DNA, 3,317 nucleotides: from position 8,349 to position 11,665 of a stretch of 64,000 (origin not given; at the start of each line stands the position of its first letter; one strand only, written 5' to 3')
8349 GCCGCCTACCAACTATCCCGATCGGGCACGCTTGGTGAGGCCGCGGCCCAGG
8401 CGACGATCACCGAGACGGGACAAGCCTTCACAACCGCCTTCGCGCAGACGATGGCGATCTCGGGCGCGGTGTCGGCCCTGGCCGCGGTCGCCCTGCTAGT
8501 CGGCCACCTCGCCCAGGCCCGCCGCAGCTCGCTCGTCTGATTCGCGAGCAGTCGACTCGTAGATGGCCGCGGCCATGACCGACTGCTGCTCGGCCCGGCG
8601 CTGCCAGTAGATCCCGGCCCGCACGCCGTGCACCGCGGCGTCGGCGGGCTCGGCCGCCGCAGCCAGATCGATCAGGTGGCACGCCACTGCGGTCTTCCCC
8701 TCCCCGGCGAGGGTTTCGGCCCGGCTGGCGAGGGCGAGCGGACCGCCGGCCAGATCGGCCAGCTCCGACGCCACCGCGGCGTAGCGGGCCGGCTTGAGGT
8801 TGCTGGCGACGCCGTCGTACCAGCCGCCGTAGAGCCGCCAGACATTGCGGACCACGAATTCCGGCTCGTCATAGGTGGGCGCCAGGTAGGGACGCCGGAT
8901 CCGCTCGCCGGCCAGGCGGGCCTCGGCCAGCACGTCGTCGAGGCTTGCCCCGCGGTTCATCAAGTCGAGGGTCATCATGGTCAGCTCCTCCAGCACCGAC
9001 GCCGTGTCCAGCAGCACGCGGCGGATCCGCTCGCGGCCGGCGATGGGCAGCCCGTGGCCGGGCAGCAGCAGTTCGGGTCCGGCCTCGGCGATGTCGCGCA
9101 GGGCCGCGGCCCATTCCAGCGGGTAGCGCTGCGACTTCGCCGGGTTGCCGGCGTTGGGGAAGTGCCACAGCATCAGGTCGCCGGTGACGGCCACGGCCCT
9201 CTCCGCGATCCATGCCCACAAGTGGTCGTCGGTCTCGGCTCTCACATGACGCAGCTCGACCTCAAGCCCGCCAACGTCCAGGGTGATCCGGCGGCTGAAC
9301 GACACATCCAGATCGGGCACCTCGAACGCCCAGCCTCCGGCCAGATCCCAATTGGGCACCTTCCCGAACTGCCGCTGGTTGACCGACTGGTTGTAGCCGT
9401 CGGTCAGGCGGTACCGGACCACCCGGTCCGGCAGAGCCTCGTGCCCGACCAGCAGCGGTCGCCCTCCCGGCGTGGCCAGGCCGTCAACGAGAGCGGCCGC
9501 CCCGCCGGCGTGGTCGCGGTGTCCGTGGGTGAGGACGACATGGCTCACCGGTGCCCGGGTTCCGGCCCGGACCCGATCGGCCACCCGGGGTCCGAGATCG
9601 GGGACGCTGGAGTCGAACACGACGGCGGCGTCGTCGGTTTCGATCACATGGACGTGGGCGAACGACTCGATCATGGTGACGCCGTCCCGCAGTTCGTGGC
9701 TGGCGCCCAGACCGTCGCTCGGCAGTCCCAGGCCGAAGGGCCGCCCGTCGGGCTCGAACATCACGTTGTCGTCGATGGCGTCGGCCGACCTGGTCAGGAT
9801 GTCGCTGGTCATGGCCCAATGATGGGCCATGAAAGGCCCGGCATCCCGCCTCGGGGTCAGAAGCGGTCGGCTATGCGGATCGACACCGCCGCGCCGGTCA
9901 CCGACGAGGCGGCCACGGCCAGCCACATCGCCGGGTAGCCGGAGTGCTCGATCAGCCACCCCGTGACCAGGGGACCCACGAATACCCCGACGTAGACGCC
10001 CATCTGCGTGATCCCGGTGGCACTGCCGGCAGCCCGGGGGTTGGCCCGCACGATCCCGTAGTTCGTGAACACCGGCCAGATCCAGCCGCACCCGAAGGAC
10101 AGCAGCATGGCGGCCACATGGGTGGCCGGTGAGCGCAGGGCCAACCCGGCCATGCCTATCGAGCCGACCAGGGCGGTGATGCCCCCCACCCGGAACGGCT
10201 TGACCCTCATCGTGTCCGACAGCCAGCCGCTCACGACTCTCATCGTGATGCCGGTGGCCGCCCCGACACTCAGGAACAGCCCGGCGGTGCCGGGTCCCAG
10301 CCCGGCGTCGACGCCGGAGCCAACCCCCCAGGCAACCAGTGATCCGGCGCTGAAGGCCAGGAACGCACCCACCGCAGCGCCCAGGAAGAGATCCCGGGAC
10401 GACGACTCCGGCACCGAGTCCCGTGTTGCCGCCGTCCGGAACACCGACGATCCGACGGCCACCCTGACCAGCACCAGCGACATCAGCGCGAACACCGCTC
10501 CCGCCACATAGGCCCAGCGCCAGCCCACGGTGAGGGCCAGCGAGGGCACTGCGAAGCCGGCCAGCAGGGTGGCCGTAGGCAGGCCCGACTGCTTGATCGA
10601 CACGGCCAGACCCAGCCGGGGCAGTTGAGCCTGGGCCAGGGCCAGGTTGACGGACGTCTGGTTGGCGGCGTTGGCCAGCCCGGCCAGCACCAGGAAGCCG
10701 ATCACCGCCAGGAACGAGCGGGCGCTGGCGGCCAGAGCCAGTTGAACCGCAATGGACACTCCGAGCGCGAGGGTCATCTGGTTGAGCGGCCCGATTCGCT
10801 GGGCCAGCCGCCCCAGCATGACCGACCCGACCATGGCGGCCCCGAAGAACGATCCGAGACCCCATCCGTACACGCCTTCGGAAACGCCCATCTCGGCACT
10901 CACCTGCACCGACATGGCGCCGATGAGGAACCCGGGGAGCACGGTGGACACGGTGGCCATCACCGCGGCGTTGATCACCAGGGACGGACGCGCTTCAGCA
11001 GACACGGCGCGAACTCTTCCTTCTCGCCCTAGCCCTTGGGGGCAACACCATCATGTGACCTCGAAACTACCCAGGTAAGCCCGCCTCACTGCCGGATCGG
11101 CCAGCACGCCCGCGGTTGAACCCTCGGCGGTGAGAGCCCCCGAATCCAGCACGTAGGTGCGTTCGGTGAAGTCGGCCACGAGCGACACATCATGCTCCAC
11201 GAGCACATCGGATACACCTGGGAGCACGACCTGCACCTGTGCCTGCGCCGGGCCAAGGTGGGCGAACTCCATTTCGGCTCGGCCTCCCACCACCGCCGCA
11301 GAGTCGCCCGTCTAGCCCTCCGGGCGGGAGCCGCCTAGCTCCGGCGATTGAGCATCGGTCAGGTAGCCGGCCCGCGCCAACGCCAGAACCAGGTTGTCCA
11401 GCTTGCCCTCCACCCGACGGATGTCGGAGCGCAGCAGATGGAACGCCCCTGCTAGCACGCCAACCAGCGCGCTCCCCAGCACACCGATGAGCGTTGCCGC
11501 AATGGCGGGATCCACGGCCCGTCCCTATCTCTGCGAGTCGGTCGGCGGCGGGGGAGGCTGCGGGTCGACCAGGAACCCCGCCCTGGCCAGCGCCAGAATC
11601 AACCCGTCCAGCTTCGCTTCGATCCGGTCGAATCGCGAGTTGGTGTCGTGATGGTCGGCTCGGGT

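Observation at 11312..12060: Tandem triplet of paralogous 67-84 aa membrane-anchored coiled-coil proteins with their own leaderless-type promoter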

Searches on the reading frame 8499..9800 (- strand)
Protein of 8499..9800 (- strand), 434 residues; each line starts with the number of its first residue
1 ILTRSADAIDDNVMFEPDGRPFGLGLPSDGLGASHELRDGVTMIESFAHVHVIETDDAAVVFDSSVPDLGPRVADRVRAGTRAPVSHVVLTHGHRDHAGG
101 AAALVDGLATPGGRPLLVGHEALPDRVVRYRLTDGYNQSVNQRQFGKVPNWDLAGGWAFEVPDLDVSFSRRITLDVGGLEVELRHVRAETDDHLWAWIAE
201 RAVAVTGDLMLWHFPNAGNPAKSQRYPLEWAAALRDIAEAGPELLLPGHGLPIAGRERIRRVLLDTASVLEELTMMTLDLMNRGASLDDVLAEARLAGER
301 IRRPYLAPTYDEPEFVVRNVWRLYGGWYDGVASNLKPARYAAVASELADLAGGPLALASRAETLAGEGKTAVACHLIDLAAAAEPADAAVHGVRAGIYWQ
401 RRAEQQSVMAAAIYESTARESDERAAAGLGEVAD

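Call 56: search_protein_families(library=pfam, proteins=[window:8499-9800:-], max_evalue=0.001)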
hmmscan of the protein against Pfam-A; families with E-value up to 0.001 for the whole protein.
window:8499-9800:- (434 aa): 2 families
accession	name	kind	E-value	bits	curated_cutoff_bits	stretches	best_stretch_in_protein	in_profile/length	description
PF14863.12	Alkyl_sulf_dimr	-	2.7e-22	80.1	26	1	291-421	6-136/139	Alkyl sulfatase dimerisation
PF00753.33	Lactamase_B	-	9.7e-14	52.2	22.7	1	48-249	6-196/196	Metallo-beta-lactamase superfamily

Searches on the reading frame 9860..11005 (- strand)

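Call 56: search_protein_families(library=pfam, proteins=[window:9860-11005:-], max_evalue=0.001)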
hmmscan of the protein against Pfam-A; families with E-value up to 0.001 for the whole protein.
window:9860-11005:- (382 aa): 1 family
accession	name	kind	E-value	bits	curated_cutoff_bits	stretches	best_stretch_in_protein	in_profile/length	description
PF07690.21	MFS_1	-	4.7e-31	108.4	33.4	2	25-345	13-347/347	Major Facilitator Superfamily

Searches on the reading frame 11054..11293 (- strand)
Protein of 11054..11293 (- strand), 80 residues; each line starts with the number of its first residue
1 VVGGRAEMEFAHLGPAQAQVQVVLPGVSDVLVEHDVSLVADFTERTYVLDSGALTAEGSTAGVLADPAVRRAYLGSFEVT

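Call 56: search_protein_families(library=pfam, proteins=[window:11054-11293:-], max_evalue=0.001)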
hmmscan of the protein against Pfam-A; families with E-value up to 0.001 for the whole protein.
window:11054-11293:- (80 aa): 1 family
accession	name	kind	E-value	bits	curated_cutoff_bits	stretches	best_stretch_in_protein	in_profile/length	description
PF12399.14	BCA_ABC_TP_C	-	7.5e-07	29.1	25.5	1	56-76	4-24/27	Branched-chain amino acid ATP-binding cassette transporter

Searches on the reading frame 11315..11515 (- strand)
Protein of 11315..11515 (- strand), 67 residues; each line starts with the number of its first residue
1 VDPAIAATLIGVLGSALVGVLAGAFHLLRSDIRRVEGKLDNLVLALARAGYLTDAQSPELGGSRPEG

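Call 4: search_protein_families(library=pfam, proteins=[window:11315-11515:-], max_evalue=10)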
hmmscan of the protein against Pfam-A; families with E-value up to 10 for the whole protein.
window:11315-11515:- (67 aa): 0 families

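Call 5: search_protein_families(library=ncbifam, proteins=[window:11315-11515:-], max_evalue=10)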
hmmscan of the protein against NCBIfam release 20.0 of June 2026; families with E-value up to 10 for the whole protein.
window:11315-11515:- (67 aa): 0 families

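Call 6: search_protein_families(library=phrogs, proteins=[window:11315-11515:-], max_evalue=10)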
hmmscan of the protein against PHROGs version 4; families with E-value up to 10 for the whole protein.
window:11315-11515:- (67 aa): 2 families
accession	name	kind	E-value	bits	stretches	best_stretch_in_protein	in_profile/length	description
phrog_12220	-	unknown function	0.12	13.5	1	21-45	51-75/89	-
phrog_10874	-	unknown function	0.29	12.4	1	8-55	13-61/69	-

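Call 41: search_protein_families(library=padloc, proteins=[window:11315-11515:-], max_evalue=1)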
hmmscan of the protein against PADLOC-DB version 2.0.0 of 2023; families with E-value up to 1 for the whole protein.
window:11315-11515:- (67 aa): 0 families
